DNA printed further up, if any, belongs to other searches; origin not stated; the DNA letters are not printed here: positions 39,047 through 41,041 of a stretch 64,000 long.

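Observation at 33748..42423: Beta-oxidation-like cluster pairing an SCP-x thiolase with an apparently catalytically dead HMGCS-like/DUF35 fusion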

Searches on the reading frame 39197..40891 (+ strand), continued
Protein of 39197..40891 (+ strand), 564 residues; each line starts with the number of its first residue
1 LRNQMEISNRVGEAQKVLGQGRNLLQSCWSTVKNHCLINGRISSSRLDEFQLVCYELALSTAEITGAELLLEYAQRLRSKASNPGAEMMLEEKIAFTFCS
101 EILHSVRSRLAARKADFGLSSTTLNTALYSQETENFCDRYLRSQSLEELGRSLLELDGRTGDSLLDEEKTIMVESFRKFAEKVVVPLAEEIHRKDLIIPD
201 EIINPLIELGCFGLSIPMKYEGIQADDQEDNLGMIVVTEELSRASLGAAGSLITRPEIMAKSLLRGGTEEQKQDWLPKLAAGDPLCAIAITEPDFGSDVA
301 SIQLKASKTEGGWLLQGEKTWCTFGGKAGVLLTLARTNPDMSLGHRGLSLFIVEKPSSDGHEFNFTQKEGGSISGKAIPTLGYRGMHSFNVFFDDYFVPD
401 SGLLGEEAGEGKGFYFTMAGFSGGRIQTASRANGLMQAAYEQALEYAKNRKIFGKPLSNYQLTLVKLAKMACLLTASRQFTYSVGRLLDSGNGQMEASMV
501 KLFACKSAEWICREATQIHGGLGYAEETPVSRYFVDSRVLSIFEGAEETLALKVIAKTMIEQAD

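Call 44: search_protein_families(library=pfam, proteins=[L125:11846-13864:+, L120:11606-12778:+, L113:4565-5557:+, L094:16350-18101:+, L142:8480-9337:+, L118:14113-14973:-, L112:11700-12914:+, L100:8510-9952:+, L151:8634-9914:+, L138:3130-3666:+], max_evalue=0.0001)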
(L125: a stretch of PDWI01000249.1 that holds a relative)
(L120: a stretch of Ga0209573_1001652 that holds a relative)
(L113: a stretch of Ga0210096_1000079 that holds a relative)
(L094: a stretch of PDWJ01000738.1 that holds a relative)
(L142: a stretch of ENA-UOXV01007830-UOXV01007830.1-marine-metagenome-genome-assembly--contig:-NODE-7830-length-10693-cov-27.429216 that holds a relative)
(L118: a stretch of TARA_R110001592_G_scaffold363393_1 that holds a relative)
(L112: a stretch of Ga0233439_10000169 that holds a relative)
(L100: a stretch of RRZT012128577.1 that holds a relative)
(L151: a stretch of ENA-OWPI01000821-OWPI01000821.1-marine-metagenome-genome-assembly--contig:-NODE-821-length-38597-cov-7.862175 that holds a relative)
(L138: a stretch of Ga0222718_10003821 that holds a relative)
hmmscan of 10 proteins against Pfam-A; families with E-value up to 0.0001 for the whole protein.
L125:11846-13864:+ (672 aa): 2 families
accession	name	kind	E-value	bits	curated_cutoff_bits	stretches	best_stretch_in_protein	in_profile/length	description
PF01642.28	MM_CoA_mutase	-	2.7e-122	409.4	22.1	1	17-502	42-512/512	Methylmalonyl-CoA mutase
PF02310.24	B12-binding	-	1.8e-19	70.2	32.1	1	541-642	2-103/121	B12 binding domain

L120:11606-12778:+ (390 aa): 3 families
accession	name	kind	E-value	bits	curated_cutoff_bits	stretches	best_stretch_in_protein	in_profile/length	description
PF19315.5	MC_hydratase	-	2.8e-20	73.2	26.5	1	20-341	11-335/353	Mesaconyl-CoA hydratase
PF01575.25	MaoC_dehydratas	-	7.5e-16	58.3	27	1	38-141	6-109/123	MaoC like domain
PF13452.11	FAS1_DH_region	-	8.9e-08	32.8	22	1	38-162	3-130/132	FAS1-like, dehydratase domain region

L113:4565-5557:+ (330 aa): 3 families
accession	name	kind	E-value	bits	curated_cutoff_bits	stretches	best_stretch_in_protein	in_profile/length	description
PF03308.22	MeaB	-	1.1e-68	231.7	23.1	1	26-284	2-261/273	Methylmalonyl Co-A mutase-associated GTPase MeaB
PF03029.23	ATP_bind_1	-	3e-05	24.3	27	0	65-98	2-35/240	Conserved hypothetical ATP binding protein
PF13604.12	AAA_30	-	6.6e-05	23.2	27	0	55-95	14-54/191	AAA domain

L094:16350-18101:+ (583 aa): 3 families
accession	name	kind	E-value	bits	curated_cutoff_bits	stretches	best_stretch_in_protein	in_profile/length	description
PF00571.33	CBS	-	1.4e-22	80.1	24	2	528-580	2-55/57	CBS domain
PF08240.17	ADH_N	-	1.2e-16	61.3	23.5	1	50-171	2-104/104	Alcohol dehydrogenase GroES-like domain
PF00107.32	ADH_zinc_N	-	3.8e-16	59.7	31.8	1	214-362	1-125/129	Zinc-binding dehydrogenase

L142:8480-9337:+ (285 aa): 3 families
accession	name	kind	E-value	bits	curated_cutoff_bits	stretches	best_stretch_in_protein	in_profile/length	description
PF01575.25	MaoC_dehydratas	-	3.9e-28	98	27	1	164-278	6-121/123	MaoC like domain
PF22622.2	MFE-2_hydrat-2_N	-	4.1e-17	62.6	27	1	19-146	2-130/130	MFE-2 hydratase 2 N-terminal domain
PF13452.11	FAS1_DH_region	-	1.2e-07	32.3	22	0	72-136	66-130/132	FAS1-like, dehydratase domain region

L118:14113-14973:- (286 aa): 0 families

L112:11700-12914:+ (404 aa): 3 families
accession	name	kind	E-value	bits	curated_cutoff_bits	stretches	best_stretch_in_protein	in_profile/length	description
PF02770.24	Acyl-CoA_dh_M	-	2.4e-18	66.5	33.3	1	127-206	1-80/97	Acyl-CoA dehydrogenase, middle domain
PF02771.21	Acyl-CoA_dh_N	-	1.2e-17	64.8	22.9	1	7-121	2-111/113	Acyl-CoA dehydrogenase, N-terminal domain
PF00441.29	Acyl-CoA_dh_1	-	4.3e-13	50.1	22.4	1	237-400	1-148/150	Acyl-CoA dehydrogenase, C-terminal domain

L100:8510-9952:+ (480 aa): 1 family
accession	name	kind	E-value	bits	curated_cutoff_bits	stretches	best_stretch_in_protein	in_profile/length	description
PF22484.2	DUF6986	-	1.1e-173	578.3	27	1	18-473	2-408/408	Domain of unknown function (DUF6986)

L151:8634-9914:+ (426 aa): 1 family
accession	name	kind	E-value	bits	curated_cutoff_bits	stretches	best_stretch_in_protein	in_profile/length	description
PF00144.29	Beta-lactamase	-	1.1e-59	202.7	27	1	53-412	5-320/329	Beta-lactamase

L138:3130-3666:+ (178 aa): 3 families
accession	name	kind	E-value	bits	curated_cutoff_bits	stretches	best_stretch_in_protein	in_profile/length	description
PF13302.13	Acetyltransf_3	-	3e-20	73.8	25.4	1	14-148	13-138/138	Acetyltransferase (GNAT) domain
PF00583.31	Acetyltransf_1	-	4e-10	40.4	20.7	1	44-147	15-116/116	Acetyltransferase (GNAT) family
PF13420.13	Acetyltransf_4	-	4.2e-10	40.3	24.3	1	41-167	33-154/155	Acetyltransferase (GNAT) domain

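Call 47: search_protein_families(library=pfam, proteins=[L085:5868-6908:+, L098:26-883:+, L085:2568-3446:-, L121:5637-6776:+, L149:3015-3932:+, L132:631-1473:+, L151:12945-14636:+, L154:6561-8243:+, L132:7908-8576:-, L084:7160-8290:+], max_evalue=0.0001)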
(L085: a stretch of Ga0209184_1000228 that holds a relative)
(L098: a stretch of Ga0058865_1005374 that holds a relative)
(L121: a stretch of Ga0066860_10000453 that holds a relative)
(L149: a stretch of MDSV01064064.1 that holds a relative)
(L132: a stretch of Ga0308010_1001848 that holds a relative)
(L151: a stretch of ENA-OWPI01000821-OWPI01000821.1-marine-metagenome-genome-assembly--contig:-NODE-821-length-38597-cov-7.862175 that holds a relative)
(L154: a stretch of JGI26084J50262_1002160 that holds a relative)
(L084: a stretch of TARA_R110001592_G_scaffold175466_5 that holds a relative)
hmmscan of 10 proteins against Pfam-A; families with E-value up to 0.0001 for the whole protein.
L085:5868-6908:+ (346 aa): 3 families
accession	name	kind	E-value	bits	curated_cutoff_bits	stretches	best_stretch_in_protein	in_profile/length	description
PF00107.32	ADH_zinc_N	-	4.9e-17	62.5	31.8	1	164-289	2-116/129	Zinc-binding dehydrogenase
PF13602.12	ADH_zinc_N_2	-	3.6e-14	54.3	27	1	195-344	1-134/134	Zinc-binding dehydrogenase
PF08240.17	ADH_N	-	9.9e-11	42.3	23.5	1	32-109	2-91/104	Alcohol dehydrogenase GroES-like domain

L098:26-883:+ (285 aa): 1 family
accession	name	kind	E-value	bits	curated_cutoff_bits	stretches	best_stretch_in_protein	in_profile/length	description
PF13452.11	FAS1_DH_region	-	9.9e-05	22.9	22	0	79-139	67-127/132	FAS1-like, dehydratase domain region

L085:2568-3446:- (292 aa): 3 families
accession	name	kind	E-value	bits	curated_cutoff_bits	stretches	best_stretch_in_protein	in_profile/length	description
PF03328.21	HpcH_HpaI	-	1.3e-35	123.1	25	1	10-228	1-221/221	HpcH/HpaI aldolase/citrate lyase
PF15617.12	C-C_Bond_Lyase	-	5.1e-10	39.5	28.4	1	19-289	20-316/320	C-C_Bond_Lyase of the TIM-Barrel fold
PF22484.2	DUF6986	-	1e-07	31.6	27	1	94-177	167-257/408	Domain of unknown function (DUF6986)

L121:5637-6776:+ (379 aa): 5 families
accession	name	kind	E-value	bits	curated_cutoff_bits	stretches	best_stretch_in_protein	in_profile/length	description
PF00441.29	Acyl-CoA_dh_1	-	4.1e-44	150.8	22.4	1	231-378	1-148/150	Acyl-CoA dehydrogenase, C-terminal domain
PF02771.21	Acyl-CoA_dh_N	-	3.6e-34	118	22.9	1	9-119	2-112/113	Acyl-CoA dehydrogenase, N-terminal domain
PF02770.24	Acyl-CoA_dh_M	-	1.5e-24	86.4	33.3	1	124-219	1-97/97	Acyl-CoA dehydrogenase, middle domain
PF08028.16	Acyl-CoA_dh_2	-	4.2e-12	46.9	22.7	1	248-364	3-129/134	Acyl-CoA dehydrogenase, C-terminal domain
PF22924.1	ACOX_C_alpha1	-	1.7e-05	25.2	27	0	318-378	107-167/169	Acyl-CoA oxidase, C-alpha1 domain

L149:3015-3932:+ (305 aa): 3 families
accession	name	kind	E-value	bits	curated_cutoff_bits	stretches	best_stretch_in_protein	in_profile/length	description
PF00106.31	adh_short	-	4.5e-42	144.2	26.6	1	9-196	1-179/195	short chain dehydrogenase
PF13561.12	adh_short_C2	-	3.5e-40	138.5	27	1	15-249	1-230/236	Enoyl-(Acyl carrier protein) reductase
PF08659.16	KR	-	1.5e-20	74.3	22.6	1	11-170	3-153/180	KR domain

L132:631-1473:+ (280 aa): 1 family
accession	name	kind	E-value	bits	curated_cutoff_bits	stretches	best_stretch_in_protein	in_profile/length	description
PF00459.30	Inositol_P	-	1.2e-48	166.4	27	1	10-255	5-248/271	Inositol monophosphatase family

L151:12945-14636:+ (563 aa): 2 families
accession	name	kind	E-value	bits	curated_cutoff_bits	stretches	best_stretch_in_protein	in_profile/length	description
PF00501.34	AMP-binding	-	1.3e-77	261.6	29.9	1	28-416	2-384/384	AMP-binding enzyme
PF13193.12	AMP-binding_C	-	1.7e-19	71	24.5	1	466-538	1-70/76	AMP-binding enzyme C-terminal domain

L154:6561-8243:+ (560 aa): 2 families
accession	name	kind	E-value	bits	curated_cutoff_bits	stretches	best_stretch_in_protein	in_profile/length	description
PF13414.12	TPR_11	-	8.4e-11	41.8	26.8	1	72-98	11-37/42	TPR repeat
PF00515.34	TPR_1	-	4.7e-05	23.5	27.8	0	450-473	10-33/34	Tetratricopeptide repeat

L132:7908-8576:- (222 aa): 2 families
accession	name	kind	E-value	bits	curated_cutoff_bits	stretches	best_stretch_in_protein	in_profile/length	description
PF13561.12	adh_short_C2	-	1.5e-30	107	27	1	41-220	59-235/236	Enoyl-(Acyl carrier protein) reductase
PF00106.31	adh_short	-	3.7e-25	89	26.6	1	41-161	65-184/195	short chain dehydrogenase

L084:7160-8290:+ (376 aa): 1 family
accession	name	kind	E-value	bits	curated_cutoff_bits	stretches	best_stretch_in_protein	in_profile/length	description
PF00990.26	GGDEF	-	7.2e-51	172.6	23.8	1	209-367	2-161/161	Diguanylate cyclase, GGDEF domain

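Call 50: search_solved_structures(query=window:39197-40891:+, max_evalue=1e-80, show_alignments=2)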
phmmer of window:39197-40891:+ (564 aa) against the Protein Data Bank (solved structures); distinct sequences matched with E-value up to 1e-80: 2.
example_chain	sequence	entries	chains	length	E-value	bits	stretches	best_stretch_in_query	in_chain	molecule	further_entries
8ciw_A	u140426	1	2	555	3.3e-186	623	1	13-563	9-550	(2S)-methylsuccinyl-CoA dehydrogenase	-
6es9_A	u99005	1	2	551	1.5e-83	284.2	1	145-560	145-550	Acyl-CoA dehydrogenase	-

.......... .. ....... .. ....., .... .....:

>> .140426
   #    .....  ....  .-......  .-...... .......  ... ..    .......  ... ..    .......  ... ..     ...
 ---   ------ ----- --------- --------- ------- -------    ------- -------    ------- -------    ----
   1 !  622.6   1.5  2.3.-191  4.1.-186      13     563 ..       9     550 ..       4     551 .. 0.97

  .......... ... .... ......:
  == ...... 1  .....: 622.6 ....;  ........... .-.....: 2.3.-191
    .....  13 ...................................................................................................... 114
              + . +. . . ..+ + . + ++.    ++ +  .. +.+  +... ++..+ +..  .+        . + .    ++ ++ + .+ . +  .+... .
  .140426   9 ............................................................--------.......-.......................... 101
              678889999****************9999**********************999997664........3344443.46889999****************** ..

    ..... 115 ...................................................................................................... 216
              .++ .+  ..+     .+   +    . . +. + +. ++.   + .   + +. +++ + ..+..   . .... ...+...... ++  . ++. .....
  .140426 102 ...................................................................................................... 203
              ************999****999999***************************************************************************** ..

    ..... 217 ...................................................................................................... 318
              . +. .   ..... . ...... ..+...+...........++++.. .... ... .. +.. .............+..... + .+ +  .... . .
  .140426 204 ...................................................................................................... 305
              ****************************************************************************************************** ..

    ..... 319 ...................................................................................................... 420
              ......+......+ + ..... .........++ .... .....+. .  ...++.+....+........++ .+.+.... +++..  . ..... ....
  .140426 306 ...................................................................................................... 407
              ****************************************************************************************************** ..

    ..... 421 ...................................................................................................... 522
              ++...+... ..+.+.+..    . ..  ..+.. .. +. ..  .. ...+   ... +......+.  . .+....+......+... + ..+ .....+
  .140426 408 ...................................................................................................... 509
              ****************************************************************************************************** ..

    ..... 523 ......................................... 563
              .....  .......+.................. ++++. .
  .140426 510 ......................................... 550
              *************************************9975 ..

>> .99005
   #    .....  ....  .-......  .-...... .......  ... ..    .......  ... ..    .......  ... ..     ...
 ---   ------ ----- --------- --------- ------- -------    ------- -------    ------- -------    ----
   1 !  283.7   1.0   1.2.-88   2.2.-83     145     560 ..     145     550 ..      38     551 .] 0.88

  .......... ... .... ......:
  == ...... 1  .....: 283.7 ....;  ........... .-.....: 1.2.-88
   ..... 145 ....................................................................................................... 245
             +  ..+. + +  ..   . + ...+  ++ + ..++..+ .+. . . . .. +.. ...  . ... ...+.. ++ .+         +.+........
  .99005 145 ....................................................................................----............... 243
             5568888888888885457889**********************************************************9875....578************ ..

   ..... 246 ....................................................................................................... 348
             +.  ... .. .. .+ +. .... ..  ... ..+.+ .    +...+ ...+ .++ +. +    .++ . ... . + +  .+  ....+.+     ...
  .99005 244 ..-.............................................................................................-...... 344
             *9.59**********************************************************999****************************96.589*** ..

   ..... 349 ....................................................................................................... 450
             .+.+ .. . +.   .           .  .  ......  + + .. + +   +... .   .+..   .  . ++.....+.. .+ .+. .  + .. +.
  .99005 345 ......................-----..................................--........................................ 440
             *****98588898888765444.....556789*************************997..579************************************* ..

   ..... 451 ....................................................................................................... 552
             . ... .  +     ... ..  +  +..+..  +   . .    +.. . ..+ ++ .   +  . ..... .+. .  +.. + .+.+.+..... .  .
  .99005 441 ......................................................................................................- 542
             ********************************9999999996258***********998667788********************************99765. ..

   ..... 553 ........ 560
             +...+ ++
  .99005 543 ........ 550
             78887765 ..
